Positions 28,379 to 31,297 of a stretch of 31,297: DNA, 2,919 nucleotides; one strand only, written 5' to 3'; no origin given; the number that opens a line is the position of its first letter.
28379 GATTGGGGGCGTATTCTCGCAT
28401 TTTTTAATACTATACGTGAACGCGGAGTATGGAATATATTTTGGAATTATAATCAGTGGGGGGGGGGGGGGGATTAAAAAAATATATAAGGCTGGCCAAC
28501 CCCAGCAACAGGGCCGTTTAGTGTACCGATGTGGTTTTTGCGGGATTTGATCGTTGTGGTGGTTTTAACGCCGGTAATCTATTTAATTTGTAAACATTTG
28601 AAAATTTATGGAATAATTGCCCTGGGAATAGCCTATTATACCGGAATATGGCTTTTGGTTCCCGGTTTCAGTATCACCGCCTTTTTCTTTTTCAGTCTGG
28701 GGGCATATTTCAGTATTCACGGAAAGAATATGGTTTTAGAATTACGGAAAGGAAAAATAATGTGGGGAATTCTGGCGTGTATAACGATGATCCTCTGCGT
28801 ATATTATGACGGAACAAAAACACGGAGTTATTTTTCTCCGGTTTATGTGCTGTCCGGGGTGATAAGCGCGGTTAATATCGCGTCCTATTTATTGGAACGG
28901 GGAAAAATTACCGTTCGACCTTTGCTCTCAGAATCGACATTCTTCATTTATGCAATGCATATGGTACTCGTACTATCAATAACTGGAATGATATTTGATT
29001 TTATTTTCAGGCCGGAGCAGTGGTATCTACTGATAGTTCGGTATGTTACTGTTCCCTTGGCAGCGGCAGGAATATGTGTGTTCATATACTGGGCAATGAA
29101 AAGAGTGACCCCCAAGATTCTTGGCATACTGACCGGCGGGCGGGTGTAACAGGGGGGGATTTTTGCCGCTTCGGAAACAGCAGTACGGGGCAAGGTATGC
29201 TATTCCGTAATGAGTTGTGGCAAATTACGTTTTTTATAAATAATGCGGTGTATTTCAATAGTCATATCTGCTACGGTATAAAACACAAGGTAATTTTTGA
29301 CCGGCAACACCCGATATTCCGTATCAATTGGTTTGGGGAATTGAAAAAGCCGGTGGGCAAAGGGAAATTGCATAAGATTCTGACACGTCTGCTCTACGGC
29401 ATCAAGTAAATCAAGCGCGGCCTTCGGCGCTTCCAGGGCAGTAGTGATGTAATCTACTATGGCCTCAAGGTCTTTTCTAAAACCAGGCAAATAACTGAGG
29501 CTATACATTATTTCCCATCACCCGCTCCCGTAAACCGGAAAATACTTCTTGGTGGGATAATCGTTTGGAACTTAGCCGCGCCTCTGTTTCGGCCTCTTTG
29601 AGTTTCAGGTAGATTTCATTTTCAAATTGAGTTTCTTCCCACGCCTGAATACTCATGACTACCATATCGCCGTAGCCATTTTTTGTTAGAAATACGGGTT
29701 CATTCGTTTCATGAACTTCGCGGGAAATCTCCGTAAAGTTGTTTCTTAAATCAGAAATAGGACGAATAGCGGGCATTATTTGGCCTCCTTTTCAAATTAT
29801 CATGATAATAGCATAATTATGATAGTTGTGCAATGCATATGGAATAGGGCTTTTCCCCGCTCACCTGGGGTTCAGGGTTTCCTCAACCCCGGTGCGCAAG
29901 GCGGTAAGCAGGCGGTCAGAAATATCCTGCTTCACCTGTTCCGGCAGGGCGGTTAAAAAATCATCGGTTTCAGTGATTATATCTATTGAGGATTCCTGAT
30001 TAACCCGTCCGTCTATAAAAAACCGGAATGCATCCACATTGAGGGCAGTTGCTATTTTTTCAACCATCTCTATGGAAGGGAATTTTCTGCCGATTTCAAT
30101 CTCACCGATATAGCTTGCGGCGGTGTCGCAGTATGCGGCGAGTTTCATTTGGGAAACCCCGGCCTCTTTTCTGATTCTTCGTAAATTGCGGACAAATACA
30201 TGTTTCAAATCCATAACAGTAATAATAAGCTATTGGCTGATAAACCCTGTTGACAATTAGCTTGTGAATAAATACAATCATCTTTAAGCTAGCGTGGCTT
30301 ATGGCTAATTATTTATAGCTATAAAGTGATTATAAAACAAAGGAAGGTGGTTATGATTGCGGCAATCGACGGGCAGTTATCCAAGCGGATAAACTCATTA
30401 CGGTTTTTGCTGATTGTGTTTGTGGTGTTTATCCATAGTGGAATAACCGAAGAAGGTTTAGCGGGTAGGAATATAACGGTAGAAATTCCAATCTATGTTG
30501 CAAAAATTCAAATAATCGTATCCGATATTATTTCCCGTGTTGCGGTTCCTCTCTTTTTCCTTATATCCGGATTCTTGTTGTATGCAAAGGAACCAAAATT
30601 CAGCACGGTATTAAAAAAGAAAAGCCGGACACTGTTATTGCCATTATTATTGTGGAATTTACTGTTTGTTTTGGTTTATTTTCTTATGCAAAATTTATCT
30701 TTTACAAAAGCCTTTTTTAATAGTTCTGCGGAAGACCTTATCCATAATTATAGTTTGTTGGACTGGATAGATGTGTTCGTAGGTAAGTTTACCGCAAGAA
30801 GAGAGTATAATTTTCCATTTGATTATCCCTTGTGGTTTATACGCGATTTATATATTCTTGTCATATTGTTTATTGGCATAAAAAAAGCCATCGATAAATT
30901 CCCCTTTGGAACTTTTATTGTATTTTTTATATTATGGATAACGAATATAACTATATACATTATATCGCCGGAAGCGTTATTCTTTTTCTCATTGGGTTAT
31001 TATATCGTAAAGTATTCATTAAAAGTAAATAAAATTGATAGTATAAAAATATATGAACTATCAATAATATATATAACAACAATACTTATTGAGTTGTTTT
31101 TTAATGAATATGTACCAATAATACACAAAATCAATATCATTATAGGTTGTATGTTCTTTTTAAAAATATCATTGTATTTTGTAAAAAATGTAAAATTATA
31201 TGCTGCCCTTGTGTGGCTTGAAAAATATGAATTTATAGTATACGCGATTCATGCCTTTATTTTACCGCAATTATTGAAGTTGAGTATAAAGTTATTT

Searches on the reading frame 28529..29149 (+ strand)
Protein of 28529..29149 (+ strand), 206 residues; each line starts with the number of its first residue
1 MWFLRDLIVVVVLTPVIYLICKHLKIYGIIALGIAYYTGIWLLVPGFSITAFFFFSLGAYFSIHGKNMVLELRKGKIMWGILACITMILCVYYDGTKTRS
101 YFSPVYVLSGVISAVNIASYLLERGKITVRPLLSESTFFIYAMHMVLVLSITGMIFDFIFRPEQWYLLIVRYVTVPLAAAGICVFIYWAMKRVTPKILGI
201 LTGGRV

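Call 11: search_protein_families(library=pfam, proteins=[window:28529-29149:+], max_evalue=0.01)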
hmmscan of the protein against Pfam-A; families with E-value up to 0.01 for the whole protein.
window:28529-29149:+ (206 aa): 1 family
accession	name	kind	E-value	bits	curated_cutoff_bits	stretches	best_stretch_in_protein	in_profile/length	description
PF01757.29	Acyl_transf_3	-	4.7e-08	32.9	31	1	1-188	125-326/326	Acyltransferase domain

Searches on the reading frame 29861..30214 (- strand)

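Call 11: search_protein_families(library=pfam, proteins=[window:29861-30214:-], max_evalue=0.01)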
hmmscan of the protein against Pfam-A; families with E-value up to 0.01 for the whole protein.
window:29861-30214:- (117 aa): 3 families
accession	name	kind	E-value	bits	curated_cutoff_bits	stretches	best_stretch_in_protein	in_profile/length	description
PF13560.12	HTH_31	-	9.8e-11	42.3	27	1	7-61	2-57/64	Helix-turn-helix domain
PF01381.28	HTH_3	-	1.9e-10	41.1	23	1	11-61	1-51/55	Helix-turn-helix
PF12844.13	HTH_19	-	9.6e-08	32.3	30.2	1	9-62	2-55/64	Helix-turn-helix domain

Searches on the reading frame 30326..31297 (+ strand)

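Call 11: search_protein_families(library=pfam, proteins=[window:30326-31297:+], max_evalue=0.01)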
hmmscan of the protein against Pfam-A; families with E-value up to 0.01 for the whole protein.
window:30326-31297:+ (324 aa): 1 family
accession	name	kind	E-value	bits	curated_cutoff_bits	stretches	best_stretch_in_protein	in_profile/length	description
PF01757.29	Acyl_transf_3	-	1.4e-26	93.8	31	1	21-313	3-290/326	Acyltransferase domain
